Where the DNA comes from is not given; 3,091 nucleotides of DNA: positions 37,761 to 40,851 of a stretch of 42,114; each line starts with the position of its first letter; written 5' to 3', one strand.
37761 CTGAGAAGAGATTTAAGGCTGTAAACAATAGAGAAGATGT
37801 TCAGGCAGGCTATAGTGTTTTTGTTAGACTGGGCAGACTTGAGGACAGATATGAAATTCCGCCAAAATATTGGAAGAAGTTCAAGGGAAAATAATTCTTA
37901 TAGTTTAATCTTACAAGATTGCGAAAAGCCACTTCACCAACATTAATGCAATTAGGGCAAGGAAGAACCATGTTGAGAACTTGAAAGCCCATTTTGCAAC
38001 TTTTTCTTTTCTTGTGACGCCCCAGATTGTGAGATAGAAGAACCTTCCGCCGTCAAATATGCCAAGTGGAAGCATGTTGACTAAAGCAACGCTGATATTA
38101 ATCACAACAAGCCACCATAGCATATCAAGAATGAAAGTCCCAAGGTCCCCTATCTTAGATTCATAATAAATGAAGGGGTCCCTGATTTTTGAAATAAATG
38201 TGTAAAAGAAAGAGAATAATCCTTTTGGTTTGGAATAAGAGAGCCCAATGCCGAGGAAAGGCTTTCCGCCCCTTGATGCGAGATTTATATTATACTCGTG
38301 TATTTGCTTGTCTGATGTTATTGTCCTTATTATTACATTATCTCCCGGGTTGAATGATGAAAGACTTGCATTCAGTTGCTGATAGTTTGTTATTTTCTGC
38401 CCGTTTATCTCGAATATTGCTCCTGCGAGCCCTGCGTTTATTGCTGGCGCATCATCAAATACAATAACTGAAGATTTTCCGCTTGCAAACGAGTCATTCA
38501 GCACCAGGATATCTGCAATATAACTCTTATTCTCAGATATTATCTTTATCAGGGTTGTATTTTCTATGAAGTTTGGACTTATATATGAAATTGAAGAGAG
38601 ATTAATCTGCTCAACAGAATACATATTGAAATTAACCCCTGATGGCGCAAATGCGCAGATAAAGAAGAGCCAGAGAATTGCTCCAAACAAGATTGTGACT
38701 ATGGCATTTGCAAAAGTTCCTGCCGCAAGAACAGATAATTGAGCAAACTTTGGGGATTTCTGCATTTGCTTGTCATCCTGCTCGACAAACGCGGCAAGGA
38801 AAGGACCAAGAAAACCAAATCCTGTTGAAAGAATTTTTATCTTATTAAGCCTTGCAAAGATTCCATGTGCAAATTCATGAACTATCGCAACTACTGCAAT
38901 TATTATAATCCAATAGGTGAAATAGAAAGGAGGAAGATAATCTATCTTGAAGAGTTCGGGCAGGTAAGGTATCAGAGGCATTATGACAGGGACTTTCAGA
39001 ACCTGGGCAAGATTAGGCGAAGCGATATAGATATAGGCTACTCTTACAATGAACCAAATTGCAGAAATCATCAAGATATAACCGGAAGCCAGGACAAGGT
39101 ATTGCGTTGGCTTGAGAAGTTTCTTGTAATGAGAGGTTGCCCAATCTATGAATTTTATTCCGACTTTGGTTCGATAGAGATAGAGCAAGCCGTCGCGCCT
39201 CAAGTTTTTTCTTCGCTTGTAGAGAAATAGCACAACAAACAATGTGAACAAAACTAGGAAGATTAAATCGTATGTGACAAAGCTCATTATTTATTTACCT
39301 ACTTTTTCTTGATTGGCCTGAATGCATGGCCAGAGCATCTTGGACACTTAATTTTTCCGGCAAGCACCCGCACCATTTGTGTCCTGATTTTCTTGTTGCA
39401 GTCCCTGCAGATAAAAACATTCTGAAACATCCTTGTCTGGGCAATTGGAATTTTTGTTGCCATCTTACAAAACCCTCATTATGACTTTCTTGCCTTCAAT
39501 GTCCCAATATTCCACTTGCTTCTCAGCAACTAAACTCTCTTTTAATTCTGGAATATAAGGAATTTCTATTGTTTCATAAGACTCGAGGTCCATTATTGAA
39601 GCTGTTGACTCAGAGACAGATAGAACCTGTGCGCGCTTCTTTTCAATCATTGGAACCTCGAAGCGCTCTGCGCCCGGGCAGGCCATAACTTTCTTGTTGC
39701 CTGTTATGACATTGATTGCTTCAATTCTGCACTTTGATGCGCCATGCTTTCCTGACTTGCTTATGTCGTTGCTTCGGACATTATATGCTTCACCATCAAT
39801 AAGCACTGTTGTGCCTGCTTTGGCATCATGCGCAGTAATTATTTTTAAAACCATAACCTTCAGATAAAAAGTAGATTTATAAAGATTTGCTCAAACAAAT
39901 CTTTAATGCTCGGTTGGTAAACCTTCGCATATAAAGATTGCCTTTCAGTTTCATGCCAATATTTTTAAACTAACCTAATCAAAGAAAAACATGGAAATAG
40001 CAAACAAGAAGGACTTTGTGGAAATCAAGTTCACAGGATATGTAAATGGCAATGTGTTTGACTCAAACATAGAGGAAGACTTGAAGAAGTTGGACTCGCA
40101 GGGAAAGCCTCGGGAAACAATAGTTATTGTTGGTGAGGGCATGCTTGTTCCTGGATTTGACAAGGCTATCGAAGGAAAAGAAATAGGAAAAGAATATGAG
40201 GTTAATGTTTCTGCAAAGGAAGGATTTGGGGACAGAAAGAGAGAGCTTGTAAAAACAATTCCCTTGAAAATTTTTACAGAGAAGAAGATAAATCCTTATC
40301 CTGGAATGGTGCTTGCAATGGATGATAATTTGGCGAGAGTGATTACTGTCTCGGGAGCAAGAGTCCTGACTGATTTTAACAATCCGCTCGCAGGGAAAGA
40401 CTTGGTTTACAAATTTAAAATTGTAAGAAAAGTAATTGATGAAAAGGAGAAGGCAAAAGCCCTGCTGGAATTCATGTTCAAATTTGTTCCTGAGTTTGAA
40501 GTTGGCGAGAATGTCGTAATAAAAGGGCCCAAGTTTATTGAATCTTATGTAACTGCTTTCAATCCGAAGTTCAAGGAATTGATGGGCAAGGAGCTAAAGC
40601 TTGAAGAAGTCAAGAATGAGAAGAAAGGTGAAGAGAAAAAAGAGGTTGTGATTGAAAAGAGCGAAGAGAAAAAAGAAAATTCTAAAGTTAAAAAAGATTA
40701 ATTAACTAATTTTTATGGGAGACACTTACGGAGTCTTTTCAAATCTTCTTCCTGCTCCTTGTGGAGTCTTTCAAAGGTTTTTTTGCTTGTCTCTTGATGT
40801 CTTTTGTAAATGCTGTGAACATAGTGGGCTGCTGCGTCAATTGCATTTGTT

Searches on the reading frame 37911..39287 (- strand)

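Call 18: search_protein_families(library=ncbifam, proteins=[window:37911-39287:-], max_evalue=0.1)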
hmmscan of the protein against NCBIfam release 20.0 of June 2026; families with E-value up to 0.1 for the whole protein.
window:37911-39287:- (458 aa): 5 families
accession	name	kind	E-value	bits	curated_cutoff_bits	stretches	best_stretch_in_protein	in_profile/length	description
TIGR00054.1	TIGR00054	equivalog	1.6e-10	40.5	147.55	2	390-452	349-414/421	RIP metalloprotease RseP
TIGR02037.1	degP_htrA_DO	subfamily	0.0031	16.5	416.2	1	274-329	264-321/434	Do family serine endopeptidase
NF008046.0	PRK10779.1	equivalog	0.0085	15.2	477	1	389-450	379-443/450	sigma E protease regulator RseP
NF047968.1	SerProtHtrA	equivalog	0.012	15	470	1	276-329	296-351/357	serine protease HtrA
NF041824.1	daptide_HExxH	equivalog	0.055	12.6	300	0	388-413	251-276/379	daptide biosynthesis intramembrane metalloprotease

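Call 19: search_protein_families(library=pfam, proteins=[window:37911-39287:-], max_evalue=0.01)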
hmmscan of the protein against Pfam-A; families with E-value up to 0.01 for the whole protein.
window:37911-39287:- (458 aa): 1 family
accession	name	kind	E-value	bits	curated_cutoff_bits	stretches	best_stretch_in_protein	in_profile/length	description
PF02163.28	Peptidase_M50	-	3.6e-23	82.5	27.2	1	126-444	2-220/221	Peptidase family M50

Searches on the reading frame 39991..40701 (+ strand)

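Call 19: search_protein_families(library=pfam, proteins=[window:39991-40701:+], max_evalue=0.01)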
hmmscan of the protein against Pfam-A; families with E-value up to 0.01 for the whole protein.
window:39991-40701:+ (236 aa): 2 families
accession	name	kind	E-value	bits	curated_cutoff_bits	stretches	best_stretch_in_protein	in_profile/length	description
PF22199.2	FKBP26_IF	-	2.2e-11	44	27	1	89-133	2-46/46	FKBP26, IF domain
PF00254.34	FKBP_C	-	2.6e-10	40.9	21.1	1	4-85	5-77/94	FKBP-type peptidyl-prolyl cis-trans isomerase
